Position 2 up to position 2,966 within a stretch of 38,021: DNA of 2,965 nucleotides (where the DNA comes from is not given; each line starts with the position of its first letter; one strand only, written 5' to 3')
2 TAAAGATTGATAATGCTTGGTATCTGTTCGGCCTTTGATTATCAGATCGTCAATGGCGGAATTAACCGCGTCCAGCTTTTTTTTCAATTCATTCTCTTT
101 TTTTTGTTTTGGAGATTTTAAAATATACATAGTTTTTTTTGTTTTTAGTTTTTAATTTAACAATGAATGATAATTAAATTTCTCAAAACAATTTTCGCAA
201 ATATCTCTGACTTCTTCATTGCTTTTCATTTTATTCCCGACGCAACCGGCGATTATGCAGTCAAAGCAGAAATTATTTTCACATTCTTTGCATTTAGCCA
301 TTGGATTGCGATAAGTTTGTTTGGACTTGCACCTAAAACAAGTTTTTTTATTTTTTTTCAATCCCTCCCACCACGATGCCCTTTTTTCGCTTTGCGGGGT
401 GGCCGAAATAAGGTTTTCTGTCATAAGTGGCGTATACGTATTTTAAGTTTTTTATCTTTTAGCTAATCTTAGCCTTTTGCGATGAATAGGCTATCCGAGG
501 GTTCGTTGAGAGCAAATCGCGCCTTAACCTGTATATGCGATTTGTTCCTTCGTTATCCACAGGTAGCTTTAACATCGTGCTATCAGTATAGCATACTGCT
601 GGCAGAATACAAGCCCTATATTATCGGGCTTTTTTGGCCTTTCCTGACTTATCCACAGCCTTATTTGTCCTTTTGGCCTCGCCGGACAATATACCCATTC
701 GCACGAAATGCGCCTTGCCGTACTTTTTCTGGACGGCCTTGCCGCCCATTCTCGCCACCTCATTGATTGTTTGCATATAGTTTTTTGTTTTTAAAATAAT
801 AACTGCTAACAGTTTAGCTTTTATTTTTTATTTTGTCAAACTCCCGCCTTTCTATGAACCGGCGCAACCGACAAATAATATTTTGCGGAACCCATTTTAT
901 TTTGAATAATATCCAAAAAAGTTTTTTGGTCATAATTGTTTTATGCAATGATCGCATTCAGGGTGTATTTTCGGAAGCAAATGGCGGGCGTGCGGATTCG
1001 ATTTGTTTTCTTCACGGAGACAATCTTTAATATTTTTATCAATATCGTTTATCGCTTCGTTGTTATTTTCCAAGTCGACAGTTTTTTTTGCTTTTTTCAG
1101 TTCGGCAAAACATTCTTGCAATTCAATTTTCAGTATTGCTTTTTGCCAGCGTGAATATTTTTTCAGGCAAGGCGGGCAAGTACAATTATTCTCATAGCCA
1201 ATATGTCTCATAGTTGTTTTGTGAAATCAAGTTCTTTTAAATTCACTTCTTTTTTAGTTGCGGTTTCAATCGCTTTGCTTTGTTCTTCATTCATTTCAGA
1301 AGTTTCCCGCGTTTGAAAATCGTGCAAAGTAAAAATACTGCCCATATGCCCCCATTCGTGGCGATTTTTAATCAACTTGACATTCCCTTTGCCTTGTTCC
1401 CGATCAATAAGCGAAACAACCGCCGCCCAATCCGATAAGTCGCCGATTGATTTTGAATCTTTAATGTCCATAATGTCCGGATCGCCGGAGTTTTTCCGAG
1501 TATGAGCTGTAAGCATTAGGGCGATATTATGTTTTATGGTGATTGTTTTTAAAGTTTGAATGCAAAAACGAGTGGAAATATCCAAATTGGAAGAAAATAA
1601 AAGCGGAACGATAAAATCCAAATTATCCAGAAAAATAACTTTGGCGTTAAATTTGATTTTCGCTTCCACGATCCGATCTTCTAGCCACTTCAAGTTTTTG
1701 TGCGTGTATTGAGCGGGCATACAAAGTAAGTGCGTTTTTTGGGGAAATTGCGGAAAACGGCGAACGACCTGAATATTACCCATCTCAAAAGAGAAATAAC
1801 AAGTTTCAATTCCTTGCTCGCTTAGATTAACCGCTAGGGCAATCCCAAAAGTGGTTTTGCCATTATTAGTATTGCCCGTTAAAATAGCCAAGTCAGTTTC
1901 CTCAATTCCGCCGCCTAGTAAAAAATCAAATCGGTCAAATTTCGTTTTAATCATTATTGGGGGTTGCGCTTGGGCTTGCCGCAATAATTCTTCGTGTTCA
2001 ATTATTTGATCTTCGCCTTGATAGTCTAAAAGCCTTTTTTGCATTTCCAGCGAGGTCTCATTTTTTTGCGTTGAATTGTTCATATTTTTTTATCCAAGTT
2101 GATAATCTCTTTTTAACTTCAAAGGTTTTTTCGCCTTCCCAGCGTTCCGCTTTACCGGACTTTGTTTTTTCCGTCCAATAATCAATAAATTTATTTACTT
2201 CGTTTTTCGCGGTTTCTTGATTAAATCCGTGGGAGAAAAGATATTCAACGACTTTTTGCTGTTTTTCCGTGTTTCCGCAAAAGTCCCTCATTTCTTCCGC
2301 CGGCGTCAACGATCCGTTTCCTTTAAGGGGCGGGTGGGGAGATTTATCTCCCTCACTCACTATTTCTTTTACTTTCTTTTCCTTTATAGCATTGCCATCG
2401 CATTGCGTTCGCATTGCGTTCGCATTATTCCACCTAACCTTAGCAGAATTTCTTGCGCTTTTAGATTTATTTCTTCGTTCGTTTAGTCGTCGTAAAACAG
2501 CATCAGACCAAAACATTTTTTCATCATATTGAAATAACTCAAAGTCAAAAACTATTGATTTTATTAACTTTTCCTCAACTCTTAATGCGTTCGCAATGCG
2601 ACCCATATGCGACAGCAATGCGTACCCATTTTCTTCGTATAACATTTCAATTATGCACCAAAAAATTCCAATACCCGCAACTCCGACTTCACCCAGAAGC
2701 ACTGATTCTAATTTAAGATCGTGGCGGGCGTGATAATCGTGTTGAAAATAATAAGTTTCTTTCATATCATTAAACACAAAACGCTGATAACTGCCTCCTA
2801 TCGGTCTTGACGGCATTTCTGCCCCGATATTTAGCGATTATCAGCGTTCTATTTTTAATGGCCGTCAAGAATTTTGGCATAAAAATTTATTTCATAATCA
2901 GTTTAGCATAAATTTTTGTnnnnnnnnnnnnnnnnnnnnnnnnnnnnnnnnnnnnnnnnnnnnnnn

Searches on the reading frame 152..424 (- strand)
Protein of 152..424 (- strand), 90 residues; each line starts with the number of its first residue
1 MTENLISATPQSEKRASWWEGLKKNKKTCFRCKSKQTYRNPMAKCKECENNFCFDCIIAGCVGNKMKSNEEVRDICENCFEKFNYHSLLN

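Call 40: search_protein_families(library=pfam, proteins=[window:152-424:-], max_evalue=0.05)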
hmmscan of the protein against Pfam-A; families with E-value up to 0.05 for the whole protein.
window:152-424:- (90 aa): 2 families
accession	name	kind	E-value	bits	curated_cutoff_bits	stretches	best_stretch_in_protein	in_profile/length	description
PF01363.27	FYVE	-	0.00054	20.5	27.8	1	24-83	6-65/67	FYVE zinc finger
PF10497.14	zf-4CXXC_R1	-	0.032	14.9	22.7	1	23-84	3-67/99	Zinc-finger domain of monoamine-oxidase A repressor R1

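Call 88: search_protein_families(library=phrogs, proteins=[window:152-424:-], max_evalue=0.01)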
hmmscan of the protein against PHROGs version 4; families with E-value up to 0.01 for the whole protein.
window:152-424:- (90 aa): 0 families

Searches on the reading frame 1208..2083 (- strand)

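Call 8: search_protein_families(library=phrogs, proteins=[window:1208-2083:-], max_evalue=0.01)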
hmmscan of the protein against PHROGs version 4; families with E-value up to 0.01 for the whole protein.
window:1208-2083:- (291 aa): 8 families
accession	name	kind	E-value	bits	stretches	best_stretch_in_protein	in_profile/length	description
phrog_19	-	DNA, RNA and nucleotide metabolism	2.2e-25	90.6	2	25-110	313-400/621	DnaB-like replicative helicase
phrog_239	-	DNA, RNA and nucleotide metabolism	5e-17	63.1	1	30-266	323-601/801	DNA primase/helicase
phrog_243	-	DNA, RNA and nucleotide metabolism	4.9e-08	33.3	1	57-110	29-79/273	DnaB-like replicative helicase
phrog_5482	-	unknown function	4.5e-06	26.7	1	63-108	51-98/341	-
phrog_97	-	other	1e-05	26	1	19-88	25-98/506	UvsX-like recombinase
phrog_8337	-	DNA, RNA and nucleotide metabolism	1.1e-05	26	1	30-102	35-109/273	DNA repair protein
phrog_6891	-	other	7.6e-05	23.5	1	47-158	21-133/310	ATPase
phrog_3123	-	unknown function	0.0083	15.7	0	128-201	443-511/583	-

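Call 9: search_protein_families(library=pfam, proteins=[window:1208-2083:-], max_evalue=0.01)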
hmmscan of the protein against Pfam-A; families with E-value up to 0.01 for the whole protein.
window:1208-2083:- (291 aa): 5 families
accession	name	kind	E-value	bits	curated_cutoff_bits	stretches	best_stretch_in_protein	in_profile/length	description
PF13481.12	AAA_25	-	1e-09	38.8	27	1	45-199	15-194/195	AAA domain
PF03796.21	DnaB_C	-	1.5e-09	38.1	27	1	45-110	2-67/255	DnaB-like helicase C terminal domain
PF06745.19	ATPase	-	2.8e-07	30.6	26.6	1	46-114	2-71/231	KaiC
PF08423.17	Rad51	-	0.002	17.9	22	0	43-86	6-49/244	Rad51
PF20720.3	nSTAND3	-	0.0064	16.6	27.2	0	61-97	15-51/155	Novel STAND NTPase 3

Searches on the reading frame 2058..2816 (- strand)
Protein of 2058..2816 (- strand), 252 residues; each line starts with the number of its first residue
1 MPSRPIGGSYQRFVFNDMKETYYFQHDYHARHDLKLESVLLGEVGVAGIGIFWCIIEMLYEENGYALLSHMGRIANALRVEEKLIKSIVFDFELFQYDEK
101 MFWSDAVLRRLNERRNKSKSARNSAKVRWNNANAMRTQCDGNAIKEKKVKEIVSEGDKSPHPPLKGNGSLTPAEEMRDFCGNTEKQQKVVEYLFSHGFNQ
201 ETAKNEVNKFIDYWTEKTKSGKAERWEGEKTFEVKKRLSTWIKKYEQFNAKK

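Call 8: search_protein_families(library=phrogs, proteins=[window:2058-2816:-], max_evalue=0.01)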
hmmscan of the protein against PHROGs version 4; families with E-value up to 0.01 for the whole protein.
window:2058-2816:- (252 aa): 5 families
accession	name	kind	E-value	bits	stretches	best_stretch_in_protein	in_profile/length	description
phrog_2562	-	DNA, RNA and nucleotide metabolism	2.7e-19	70.9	1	20-245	8-221/290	replication initiation protein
phrog_38715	-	unknown function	1.2e-08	36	1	26-147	8-137/269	-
phrog_19415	-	unknown function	4.4e-07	31.1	1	196-252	153-209/224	-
phrog_20981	-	unknown function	0.00067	20.4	1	23-113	3-100/293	-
phrog_24189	-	unknown function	0.0026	18.9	1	22-67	17-61/151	-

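Call 9: search_protein_families(library=pfam, proteins=[window:2058-2816:-], max_evalue=0.01)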
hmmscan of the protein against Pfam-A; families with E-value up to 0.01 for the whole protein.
window:2058-2816:- (252 aa): 1 family
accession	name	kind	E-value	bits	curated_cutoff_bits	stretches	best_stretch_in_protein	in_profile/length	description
PF14297.12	Lin1244_N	-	6.2e-10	40.1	25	1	23-105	1-93/95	Lin1244/Lin1753-like, N-terminal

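Call 19: find_related_loci(query=window:2058-2816:-, collection=viral_contigs, flank=6000)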
Query window:2058-2816:- (252 aa) in viral_contigs; peptide patterns used: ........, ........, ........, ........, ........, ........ (x = any residue, [..] = any of these).
45 stretches matched a pattern; 38 encode a relative of the query (tblastn E <= 1e-3); 38 distinct loci.
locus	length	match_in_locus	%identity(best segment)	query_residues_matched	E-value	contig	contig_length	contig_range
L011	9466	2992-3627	42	19-251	2e-44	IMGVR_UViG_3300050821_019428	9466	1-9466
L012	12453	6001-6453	51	1-152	9e-39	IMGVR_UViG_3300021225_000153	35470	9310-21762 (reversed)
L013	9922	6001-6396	51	19-152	6e-35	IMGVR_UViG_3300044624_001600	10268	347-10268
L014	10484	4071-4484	51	12-151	2e-34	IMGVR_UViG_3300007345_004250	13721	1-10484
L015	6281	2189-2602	51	12-151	2e-34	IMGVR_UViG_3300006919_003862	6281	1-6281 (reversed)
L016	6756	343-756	51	12-151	2e-34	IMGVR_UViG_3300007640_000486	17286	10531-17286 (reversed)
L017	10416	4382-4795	51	12-151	2e-34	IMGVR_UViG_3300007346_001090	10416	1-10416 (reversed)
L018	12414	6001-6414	51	12-151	3e-34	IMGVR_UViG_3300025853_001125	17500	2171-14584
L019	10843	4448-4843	50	19-152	3e-34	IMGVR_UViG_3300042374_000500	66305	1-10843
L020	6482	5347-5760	51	12-151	3e-34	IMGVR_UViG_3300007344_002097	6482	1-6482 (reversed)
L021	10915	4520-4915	50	19-152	3e-34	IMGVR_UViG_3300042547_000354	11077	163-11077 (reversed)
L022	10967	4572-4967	50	19-152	3e-34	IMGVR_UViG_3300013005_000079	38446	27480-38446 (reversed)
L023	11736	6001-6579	33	18-241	3e-28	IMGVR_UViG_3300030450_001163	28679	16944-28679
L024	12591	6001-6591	31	13-241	2e-27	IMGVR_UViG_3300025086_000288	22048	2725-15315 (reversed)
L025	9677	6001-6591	31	13-241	2e-27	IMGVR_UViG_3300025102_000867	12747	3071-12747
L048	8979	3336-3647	32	74-178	6e-6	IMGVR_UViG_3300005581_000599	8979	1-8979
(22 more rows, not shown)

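Call 57: list_cluster_members(proteins=[P0001, window:2058-2816:-, window:4363-4647:+])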
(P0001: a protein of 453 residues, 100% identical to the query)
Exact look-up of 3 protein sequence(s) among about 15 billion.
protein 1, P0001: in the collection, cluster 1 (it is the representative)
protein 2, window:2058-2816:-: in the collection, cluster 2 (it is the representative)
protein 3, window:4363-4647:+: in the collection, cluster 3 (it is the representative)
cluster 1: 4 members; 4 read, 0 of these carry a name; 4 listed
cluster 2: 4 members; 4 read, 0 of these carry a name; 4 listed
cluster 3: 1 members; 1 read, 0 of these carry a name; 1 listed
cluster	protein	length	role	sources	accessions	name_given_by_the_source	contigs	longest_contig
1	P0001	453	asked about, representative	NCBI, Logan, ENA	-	-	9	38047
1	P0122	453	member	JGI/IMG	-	-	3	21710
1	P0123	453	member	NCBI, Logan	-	-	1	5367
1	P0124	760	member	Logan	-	-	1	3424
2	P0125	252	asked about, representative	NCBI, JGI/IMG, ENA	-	-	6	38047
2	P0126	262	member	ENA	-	-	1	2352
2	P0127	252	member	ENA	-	-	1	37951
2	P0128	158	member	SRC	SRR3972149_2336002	-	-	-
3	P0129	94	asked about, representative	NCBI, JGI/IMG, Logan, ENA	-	-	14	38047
